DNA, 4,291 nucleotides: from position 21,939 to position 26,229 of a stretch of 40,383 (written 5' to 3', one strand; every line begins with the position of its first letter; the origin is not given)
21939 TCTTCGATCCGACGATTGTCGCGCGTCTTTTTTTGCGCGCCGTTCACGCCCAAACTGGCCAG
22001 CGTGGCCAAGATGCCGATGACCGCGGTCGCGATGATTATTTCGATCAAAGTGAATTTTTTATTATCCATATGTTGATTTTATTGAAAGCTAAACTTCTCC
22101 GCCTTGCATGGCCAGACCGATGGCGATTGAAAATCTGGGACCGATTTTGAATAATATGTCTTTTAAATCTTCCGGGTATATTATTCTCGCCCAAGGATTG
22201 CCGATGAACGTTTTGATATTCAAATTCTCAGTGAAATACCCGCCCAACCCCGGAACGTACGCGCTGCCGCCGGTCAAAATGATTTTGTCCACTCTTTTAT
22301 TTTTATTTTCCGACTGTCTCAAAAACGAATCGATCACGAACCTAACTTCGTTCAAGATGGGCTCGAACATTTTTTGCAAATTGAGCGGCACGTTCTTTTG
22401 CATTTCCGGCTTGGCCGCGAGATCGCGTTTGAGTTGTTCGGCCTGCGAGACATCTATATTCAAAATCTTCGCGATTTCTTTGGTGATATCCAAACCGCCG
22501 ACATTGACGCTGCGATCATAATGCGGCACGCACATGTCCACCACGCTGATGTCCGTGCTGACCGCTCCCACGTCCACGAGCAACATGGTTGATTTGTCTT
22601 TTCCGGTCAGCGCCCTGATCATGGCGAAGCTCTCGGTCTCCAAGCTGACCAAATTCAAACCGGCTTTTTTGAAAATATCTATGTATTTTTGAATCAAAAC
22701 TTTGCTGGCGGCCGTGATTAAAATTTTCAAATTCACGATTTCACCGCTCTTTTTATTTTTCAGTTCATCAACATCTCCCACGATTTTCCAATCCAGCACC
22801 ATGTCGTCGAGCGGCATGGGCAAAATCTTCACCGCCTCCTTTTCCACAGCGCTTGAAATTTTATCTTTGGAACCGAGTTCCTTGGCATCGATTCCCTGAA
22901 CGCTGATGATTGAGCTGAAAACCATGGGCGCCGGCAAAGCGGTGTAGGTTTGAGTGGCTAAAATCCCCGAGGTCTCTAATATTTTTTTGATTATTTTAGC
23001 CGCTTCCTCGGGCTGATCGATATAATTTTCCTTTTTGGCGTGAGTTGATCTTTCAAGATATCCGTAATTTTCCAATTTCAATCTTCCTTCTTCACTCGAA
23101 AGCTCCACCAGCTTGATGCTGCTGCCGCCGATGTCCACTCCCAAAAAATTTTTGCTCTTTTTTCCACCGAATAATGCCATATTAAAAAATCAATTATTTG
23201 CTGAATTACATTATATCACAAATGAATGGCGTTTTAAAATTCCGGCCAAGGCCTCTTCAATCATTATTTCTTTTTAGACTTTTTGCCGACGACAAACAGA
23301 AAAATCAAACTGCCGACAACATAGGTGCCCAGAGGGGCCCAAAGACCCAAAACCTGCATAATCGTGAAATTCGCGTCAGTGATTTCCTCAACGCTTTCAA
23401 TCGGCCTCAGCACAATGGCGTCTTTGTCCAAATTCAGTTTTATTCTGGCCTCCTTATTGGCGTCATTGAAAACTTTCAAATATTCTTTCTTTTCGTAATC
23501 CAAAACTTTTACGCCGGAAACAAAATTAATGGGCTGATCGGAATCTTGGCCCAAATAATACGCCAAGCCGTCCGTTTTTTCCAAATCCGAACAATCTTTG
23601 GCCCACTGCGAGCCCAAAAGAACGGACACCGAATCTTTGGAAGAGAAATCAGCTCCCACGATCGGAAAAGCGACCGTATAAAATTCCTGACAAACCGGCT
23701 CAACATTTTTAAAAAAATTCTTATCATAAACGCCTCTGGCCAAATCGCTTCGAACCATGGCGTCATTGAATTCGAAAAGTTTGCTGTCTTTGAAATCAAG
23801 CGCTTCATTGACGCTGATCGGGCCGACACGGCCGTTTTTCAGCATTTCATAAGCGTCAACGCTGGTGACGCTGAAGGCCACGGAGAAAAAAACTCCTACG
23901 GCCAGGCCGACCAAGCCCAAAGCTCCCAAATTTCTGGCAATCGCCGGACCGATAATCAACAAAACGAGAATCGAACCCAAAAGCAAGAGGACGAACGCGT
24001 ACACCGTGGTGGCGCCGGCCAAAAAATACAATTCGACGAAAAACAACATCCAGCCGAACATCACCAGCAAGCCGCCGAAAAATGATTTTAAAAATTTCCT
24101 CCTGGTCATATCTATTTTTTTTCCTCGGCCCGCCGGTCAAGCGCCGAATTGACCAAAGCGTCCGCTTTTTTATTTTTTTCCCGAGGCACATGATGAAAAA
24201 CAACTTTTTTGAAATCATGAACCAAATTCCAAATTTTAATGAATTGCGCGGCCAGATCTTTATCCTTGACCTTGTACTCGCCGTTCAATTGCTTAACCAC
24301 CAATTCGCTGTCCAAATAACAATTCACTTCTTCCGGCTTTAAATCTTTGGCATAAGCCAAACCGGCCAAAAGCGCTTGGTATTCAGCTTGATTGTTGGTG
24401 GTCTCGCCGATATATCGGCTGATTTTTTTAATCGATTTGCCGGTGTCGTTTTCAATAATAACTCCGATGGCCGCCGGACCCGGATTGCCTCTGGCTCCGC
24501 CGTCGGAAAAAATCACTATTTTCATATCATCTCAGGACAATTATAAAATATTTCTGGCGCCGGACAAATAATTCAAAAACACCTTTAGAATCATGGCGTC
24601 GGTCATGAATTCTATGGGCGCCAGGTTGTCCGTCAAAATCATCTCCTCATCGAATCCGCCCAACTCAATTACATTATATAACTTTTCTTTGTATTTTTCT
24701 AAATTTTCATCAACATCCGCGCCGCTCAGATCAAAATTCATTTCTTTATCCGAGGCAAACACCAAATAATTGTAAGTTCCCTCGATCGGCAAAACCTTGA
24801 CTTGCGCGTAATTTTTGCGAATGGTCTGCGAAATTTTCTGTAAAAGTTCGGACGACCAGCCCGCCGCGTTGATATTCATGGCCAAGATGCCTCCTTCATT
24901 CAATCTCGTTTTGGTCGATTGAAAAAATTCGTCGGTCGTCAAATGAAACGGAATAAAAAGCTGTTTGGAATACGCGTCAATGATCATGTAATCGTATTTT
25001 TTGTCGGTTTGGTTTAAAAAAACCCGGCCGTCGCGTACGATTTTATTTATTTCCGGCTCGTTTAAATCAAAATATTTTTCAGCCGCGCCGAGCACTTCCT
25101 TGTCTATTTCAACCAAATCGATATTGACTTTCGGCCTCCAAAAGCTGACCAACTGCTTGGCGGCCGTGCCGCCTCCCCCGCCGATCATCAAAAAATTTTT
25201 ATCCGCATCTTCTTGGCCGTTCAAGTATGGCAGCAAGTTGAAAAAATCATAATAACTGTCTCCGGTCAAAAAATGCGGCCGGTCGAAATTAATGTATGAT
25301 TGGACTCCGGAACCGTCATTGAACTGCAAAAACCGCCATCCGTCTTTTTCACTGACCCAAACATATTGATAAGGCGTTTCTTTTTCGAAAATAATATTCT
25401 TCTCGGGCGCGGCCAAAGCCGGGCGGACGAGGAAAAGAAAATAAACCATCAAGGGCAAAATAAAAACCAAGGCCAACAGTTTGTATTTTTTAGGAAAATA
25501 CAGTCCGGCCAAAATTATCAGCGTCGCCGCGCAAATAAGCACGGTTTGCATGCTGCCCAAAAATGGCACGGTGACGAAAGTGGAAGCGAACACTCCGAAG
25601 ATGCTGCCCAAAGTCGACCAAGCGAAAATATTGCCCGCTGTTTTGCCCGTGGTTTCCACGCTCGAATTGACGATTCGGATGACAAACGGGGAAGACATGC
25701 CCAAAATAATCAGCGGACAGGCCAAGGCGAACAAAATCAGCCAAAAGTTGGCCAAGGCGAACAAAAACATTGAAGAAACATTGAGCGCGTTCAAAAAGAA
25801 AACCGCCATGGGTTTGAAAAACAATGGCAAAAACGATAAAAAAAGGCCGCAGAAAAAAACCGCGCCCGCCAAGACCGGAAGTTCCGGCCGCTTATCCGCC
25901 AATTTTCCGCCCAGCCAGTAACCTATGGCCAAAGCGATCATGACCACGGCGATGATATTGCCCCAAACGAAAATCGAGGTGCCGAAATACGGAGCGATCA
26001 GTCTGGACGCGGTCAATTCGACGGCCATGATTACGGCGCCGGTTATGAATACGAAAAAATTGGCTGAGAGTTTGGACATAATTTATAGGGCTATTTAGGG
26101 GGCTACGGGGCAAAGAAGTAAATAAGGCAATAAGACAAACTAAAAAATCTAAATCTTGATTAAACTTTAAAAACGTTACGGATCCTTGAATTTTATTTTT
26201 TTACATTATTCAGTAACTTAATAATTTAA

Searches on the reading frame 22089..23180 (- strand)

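Call 62: search_protein_families(library=pfam, proteins=[window:22089-23180:-], max_evalue=0.00001)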
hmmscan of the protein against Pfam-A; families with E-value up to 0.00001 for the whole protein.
window:22089-23180:- (363 aa): 3 families
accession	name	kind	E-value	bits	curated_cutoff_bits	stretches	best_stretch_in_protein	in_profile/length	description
PF11104.14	PilM_2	-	2.2e-46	158.8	27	1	14-359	1-338/340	Type IV pilus assembly protein PilM;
PF14450.12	FtsA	-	4.1e-11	43.8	31.8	1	201-335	2-114/127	Cell division protein FtsA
PF06723.19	MreB_Mbl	-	6.7e-07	28.9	27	0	160-256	106-210/327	MreB/Mbl protein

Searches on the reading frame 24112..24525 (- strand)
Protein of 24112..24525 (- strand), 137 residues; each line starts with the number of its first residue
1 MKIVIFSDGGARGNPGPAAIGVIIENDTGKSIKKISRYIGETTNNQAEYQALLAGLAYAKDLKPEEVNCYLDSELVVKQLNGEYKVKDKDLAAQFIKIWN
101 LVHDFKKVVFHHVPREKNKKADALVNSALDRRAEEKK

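Call 62: search_protein_families(library=pfam, proteins=[window:24112-24525:-], max_evalue=0.00001)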
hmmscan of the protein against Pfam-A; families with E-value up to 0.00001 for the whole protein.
window:24112-24525:- (137 aa): 2 families
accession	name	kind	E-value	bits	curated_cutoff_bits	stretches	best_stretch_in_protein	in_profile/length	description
PF13456.12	RVT_3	-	4.4e-25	88.4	21.6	1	7-128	2-123/123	Reverse transcriptase-like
PF00075.30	RNase_H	-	5.1e-14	53.1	25.8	1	2-128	3-139/141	RNase H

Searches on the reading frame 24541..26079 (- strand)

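Call 62: search_protein_families(library=pfam, proteins=[window:24541-26079:-], max_evalue=0.00001)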
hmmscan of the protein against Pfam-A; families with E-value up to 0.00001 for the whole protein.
window:24541-26079:- (512 aa): 1 family
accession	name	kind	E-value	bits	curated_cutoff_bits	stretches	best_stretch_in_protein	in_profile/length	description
PF01564.23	Spermine_synth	-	1.8e-16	60.7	22.9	1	293-429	19-158/186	Spermine/spermidine synthase domain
